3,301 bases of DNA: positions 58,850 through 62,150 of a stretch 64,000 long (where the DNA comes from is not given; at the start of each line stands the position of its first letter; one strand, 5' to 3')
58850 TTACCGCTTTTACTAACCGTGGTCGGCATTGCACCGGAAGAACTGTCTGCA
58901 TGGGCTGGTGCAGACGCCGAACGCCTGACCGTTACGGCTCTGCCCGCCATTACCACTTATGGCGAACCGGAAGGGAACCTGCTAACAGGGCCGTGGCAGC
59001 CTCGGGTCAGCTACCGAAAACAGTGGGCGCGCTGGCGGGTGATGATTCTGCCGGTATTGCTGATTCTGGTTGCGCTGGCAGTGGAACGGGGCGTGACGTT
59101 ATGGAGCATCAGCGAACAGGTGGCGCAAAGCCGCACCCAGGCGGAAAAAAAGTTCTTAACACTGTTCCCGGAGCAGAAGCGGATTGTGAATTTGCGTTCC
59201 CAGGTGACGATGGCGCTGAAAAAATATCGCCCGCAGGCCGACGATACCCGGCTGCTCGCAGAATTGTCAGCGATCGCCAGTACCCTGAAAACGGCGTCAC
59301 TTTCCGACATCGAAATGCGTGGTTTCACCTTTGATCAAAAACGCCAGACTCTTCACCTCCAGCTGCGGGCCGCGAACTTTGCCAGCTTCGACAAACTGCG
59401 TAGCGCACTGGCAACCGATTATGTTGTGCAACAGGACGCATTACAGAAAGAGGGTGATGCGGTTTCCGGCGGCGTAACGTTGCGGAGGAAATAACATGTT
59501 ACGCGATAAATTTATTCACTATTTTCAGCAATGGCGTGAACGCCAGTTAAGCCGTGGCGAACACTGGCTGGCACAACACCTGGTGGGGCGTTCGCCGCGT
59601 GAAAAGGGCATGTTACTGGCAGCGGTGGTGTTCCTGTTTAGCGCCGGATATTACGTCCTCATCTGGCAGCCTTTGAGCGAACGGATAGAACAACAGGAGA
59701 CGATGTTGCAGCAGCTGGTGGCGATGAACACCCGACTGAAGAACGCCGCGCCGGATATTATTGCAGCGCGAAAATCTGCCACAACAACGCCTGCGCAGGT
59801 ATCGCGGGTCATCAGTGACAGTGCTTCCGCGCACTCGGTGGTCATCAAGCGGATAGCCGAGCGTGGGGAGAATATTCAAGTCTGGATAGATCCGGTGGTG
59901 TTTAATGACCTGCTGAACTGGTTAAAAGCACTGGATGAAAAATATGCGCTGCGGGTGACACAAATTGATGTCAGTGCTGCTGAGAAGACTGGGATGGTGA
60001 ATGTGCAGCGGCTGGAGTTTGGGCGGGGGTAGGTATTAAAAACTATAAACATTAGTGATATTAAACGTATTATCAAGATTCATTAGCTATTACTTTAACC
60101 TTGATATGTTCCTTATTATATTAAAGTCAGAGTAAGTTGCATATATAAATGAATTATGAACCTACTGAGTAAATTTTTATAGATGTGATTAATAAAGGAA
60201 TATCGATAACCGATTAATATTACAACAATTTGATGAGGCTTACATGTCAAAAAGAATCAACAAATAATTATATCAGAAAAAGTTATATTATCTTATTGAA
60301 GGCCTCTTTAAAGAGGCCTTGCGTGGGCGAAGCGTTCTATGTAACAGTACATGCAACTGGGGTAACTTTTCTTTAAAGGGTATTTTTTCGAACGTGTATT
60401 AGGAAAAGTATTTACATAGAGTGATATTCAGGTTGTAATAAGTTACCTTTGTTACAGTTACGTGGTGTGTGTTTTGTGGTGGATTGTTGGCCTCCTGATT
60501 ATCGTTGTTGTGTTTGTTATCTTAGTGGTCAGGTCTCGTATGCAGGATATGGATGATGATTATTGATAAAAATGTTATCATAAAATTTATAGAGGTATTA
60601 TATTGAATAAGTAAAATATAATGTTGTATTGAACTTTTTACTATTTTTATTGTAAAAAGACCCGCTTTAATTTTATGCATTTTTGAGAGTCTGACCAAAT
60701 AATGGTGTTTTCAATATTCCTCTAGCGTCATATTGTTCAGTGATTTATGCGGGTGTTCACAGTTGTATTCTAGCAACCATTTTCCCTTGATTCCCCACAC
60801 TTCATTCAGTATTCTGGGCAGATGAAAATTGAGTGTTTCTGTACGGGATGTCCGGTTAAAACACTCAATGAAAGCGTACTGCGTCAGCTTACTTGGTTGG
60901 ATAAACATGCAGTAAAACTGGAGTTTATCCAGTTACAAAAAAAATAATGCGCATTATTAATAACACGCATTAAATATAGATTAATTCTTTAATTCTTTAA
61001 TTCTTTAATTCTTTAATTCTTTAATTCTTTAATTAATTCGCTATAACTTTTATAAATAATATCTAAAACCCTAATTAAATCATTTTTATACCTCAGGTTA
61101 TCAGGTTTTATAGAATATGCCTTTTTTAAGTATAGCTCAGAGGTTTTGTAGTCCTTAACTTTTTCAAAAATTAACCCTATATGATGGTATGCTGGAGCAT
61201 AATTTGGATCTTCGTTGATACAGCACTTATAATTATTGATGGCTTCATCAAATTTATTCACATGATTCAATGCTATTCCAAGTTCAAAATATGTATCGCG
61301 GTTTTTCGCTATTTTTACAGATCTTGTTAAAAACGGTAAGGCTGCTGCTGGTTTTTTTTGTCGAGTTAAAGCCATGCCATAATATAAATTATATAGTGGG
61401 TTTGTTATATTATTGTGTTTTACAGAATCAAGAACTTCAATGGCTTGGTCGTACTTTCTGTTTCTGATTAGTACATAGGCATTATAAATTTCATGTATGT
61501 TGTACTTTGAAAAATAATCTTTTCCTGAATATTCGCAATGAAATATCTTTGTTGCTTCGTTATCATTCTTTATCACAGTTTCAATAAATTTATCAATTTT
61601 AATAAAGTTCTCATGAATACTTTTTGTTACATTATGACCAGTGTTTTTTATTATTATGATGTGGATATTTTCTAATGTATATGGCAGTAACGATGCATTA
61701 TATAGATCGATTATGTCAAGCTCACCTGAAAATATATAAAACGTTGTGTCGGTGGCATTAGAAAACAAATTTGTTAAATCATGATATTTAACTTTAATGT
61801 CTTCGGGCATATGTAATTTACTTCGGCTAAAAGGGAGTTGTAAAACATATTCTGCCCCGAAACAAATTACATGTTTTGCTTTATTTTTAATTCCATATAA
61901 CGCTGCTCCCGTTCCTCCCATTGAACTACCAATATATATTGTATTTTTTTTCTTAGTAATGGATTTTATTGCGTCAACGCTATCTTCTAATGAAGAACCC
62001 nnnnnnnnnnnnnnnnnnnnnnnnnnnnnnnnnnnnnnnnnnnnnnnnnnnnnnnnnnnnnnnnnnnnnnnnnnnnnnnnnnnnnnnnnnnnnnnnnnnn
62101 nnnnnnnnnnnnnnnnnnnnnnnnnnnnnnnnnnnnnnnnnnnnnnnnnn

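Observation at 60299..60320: Isolated perfect 22-bp palindrome in the island-proximal non-coding region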

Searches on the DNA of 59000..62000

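Call 5: search_rna_families(source=window, start=59000, end=62000, threshold=evalue, max_evalue=10)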
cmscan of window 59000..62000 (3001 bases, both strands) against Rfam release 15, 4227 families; matches with E-value up to 10: 6.
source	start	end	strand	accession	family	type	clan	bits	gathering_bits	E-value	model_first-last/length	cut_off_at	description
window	61370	61445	-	RF00281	SNORD47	Gene; snRNA; snoRNA; CD-box;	-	22.1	50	0.65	1-77/77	no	Small nucleolar RNA SNORD47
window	61129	61203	-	RF03029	RT-8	Gene; sRNA;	-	20.1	87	3.7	1-92/92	no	RT-8 RNA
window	60226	60298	-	RF00611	SNORD111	Gene; snRNA; snoRNA; CD-box;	-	19.1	46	7.3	1-89/89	no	Small nucleolar RNA SNORD111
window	61500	61577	+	RF04329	snoMe18S-C1367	Gene; snRNA; snoRNA; CD-box;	-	18.7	101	3.9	1-110/110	no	Drosophila C/D box small nucleolar RNA snoMe18S-C1367 family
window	60911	60947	+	RF03050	RAGATH-25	Gene; sRNA;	-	14.9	49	3.2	1-50/50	no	RAGATH-25 RNA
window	60275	60323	-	RF00032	Histone3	Cis-reg;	-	14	34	6.7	1-46/46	no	Histone 3' UTR stem-loop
